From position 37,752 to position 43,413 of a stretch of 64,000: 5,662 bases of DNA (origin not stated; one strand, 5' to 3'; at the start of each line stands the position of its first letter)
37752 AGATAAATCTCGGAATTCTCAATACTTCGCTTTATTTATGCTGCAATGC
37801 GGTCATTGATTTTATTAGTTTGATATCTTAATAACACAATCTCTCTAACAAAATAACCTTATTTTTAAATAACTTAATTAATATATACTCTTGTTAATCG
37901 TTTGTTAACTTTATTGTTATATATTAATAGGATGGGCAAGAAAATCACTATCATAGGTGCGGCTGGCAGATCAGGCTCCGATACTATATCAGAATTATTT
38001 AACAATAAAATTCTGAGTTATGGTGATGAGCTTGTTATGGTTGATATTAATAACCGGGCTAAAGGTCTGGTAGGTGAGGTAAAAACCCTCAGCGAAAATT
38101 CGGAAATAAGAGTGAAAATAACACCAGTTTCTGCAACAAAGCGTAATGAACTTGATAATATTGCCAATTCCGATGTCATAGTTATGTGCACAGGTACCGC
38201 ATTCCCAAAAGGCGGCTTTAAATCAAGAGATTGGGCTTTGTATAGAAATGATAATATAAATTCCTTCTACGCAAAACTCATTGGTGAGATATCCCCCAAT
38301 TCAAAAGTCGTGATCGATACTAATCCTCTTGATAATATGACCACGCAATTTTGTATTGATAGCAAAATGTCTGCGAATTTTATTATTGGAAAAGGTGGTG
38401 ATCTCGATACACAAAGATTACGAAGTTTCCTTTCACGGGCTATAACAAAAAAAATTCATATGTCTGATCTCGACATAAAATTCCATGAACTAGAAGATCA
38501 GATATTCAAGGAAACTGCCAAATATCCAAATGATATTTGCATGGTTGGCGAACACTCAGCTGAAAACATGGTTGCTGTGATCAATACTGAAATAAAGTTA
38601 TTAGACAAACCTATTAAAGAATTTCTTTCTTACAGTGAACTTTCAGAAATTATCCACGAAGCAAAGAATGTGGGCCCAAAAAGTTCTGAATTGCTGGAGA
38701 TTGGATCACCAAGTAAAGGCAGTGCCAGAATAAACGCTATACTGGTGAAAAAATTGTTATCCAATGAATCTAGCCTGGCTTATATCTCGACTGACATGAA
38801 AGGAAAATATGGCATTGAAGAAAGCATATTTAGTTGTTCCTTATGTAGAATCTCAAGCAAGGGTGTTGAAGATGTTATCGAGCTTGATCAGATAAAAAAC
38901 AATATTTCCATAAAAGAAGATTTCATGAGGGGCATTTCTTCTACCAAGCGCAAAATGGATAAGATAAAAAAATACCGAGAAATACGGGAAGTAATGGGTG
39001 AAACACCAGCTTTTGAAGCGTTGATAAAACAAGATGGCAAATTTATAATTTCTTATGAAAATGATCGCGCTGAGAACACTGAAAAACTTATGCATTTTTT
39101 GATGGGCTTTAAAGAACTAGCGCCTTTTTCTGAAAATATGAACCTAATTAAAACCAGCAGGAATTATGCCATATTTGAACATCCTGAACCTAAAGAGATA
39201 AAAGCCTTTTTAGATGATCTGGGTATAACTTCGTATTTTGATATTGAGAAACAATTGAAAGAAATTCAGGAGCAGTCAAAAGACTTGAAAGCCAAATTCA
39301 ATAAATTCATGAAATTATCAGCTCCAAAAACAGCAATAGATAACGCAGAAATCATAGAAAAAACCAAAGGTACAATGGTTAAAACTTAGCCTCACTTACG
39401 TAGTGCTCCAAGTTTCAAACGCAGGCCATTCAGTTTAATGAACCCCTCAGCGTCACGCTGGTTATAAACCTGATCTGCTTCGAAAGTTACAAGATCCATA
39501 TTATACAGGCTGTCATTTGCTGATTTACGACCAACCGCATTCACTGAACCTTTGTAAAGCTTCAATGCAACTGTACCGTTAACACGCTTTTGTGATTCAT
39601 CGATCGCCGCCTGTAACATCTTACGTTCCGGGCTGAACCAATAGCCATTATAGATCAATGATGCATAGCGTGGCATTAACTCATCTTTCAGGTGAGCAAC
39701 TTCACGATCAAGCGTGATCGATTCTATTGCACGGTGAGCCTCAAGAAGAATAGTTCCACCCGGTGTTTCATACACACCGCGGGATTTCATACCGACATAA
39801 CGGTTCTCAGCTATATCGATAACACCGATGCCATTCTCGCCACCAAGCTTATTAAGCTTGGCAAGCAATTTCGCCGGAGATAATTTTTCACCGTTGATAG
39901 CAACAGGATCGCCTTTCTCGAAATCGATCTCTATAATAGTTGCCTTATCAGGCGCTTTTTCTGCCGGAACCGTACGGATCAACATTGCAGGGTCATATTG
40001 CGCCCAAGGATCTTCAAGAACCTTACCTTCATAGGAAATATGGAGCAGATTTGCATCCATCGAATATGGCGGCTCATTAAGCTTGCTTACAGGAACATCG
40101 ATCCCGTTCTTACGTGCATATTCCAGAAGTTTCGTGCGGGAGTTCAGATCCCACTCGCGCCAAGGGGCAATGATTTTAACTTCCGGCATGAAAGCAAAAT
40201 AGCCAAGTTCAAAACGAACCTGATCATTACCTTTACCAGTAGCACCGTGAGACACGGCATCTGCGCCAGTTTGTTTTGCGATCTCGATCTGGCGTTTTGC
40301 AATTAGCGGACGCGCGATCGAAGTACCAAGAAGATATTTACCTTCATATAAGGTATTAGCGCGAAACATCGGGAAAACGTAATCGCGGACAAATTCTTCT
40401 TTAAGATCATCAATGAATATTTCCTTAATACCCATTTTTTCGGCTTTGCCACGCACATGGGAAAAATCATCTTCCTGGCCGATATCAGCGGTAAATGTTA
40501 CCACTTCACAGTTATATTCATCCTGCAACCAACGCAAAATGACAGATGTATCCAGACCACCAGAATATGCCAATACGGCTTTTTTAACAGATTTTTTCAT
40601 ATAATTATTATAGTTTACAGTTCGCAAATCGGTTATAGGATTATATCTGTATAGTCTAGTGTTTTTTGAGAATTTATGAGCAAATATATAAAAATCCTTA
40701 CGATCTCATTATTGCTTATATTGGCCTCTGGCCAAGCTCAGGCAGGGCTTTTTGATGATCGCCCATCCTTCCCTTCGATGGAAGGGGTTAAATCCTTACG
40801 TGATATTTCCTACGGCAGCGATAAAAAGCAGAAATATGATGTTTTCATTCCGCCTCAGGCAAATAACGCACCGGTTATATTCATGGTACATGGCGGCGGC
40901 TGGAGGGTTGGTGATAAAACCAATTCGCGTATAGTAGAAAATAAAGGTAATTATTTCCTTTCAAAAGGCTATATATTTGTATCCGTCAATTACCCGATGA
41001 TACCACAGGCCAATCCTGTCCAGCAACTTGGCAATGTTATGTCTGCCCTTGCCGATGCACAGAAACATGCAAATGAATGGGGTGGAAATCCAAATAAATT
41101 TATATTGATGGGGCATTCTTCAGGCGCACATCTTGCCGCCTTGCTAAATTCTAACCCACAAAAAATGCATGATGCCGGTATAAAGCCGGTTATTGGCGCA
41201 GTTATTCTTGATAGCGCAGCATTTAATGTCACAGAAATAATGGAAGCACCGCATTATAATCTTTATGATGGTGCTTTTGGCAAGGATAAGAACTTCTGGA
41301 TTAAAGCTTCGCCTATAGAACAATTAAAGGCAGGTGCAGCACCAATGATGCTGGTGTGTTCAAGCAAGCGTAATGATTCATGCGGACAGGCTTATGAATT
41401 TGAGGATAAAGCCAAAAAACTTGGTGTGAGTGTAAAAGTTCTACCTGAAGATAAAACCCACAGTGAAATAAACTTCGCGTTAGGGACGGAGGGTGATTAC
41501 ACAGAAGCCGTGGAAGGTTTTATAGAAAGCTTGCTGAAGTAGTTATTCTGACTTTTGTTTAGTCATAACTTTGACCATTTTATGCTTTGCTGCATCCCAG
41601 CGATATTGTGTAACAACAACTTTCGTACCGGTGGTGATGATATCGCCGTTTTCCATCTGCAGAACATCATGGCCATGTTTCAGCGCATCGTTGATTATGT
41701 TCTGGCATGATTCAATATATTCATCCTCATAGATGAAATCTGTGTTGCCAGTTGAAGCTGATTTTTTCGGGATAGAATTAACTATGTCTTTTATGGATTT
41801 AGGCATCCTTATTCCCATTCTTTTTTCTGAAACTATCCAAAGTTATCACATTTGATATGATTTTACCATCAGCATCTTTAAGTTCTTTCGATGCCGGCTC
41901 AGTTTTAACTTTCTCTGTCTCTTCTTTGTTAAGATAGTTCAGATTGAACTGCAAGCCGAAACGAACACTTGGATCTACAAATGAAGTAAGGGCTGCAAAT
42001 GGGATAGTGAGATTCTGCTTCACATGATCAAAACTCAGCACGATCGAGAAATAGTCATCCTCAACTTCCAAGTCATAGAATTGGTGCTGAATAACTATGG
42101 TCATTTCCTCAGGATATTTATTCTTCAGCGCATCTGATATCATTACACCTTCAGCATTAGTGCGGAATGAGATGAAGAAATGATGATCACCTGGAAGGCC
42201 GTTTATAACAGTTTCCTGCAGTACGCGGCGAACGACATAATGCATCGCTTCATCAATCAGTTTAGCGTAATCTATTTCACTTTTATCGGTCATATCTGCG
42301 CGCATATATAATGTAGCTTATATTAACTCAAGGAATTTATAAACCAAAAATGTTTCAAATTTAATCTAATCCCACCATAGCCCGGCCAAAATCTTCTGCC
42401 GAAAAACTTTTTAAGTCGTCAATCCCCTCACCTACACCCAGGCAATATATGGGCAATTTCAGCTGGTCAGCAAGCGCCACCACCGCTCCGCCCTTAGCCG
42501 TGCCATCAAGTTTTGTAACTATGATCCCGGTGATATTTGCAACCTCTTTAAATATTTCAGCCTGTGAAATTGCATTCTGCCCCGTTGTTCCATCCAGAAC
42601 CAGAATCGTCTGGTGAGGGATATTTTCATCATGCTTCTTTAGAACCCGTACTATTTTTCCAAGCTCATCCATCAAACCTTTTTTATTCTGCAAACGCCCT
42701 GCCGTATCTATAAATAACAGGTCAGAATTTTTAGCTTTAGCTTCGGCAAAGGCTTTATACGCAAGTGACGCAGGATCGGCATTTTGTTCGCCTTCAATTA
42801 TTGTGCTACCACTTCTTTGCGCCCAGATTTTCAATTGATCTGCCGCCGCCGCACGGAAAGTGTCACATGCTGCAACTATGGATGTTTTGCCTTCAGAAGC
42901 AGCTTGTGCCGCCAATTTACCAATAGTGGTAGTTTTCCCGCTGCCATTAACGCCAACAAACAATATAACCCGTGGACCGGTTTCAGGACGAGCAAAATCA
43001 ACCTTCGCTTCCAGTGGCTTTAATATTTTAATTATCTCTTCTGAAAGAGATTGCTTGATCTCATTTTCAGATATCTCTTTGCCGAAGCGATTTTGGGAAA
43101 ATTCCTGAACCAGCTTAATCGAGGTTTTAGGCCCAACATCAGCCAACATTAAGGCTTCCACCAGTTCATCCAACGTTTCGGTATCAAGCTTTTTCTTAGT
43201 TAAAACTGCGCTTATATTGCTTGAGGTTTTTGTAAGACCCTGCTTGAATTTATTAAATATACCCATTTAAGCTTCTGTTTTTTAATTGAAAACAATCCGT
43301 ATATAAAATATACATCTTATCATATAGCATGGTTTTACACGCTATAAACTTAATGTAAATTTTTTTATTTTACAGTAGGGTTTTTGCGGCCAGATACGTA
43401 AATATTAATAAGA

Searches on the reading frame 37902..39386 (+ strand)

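Call 44: search_protein_families(library=pfam, proteins=[window:37902-39386:+], max_evalue=0.00001)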
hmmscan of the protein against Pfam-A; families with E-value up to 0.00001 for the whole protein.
window:37902-39386:+ (495 aa): 1 family
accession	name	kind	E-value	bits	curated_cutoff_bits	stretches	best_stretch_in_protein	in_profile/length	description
PF00056.29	Ldh_1_N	-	5.4e-14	52.9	27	1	14-162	2-140/141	lactate/malate dehydrogenase, NAD binding domain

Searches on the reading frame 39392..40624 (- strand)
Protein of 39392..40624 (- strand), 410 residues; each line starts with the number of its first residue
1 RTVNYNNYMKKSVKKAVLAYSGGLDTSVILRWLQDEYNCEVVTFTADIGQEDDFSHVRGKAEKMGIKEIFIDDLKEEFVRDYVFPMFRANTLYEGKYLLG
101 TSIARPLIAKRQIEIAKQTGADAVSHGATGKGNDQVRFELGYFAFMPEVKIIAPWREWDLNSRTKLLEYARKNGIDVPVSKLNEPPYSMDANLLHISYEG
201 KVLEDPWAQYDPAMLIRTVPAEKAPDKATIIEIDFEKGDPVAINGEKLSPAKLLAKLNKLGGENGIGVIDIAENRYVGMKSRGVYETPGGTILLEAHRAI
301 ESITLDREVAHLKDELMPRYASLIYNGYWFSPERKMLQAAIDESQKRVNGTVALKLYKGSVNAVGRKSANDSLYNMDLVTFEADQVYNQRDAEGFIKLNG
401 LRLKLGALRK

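Call 44: search_protein_families(library=pfam, proteins=[window:39392-40624:-], max_evalue=0.00001)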
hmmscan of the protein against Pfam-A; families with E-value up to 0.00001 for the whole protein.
window:39392-40624:- (410 aa): 2 families
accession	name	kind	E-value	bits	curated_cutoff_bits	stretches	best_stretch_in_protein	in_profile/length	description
PF20979.2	Arginosuc_syn_C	-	4.6e-79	265.5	27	1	187-404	1-217/219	Arginosuccinate synthase C-terminal domain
PF00764.25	Arginosuc_synth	-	3.3e-65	219.5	27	1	15-175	1-161/162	Arginosuccinate synthase N-terminal HUP domain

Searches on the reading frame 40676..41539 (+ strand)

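Call 44: search_protein_families(library=pfam, proteins=[window:40676-41539:+], max_evalue=0.00001)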
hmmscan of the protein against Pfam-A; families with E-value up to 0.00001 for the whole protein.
window:40676-41539:+ (288 aa): 3 families
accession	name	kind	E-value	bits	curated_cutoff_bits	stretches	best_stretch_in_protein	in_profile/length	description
PF20434.5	BD-FAE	-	8.1e-24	84.8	26.8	1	55-229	2-197/215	BD-FAE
PF07859.19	Abhydrolase_3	-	2.9e-11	44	25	1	69-185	2-112/210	alpha/beta hydrolase fold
PF00135.34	COesterase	-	2.9e-09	36.9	27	0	123-164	166-207/515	Carboxylesterase family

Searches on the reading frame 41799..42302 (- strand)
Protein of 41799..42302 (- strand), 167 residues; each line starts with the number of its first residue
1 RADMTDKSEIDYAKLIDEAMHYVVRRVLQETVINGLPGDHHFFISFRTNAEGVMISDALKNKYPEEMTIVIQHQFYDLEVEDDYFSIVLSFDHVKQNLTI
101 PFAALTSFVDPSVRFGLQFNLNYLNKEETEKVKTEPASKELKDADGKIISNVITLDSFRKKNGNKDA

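Call 51: search_protein_families(library=pfam, proteins=[window:41799-42302:-], max_evalue=0.00001)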
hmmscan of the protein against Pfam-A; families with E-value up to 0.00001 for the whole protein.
window:41799-42302:- (167 aa): 1 family
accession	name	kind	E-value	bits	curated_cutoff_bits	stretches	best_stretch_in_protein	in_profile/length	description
PF04386.18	SspB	-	5.2e-39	134.2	27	1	16-140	3-127/156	Stringent starvation protein B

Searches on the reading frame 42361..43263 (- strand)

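Call 51: search_protein_families(library=pfam, proteins=[window:42361-43263:-], max_evalue=0.00001)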
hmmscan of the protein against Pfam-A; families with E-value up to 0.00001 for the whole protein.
window:42361-43263:- (300 aa): 3 families
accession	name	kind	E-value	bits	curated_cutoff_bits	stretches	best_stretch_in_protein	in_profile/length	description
PF00448.28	SRP54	-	2.2e-72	243.3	22.7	1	97-296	1-194/196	SRP54-type protein, GTPase domain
PF02881.24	SRP54_N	-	3e-09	37.4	22.4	1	15-76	3-74/75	SRP54-type protein, helical bundle domain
PF13604.12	AAA_30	-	3.4e-06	27.4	27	1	97-195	18-104/191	AAA domain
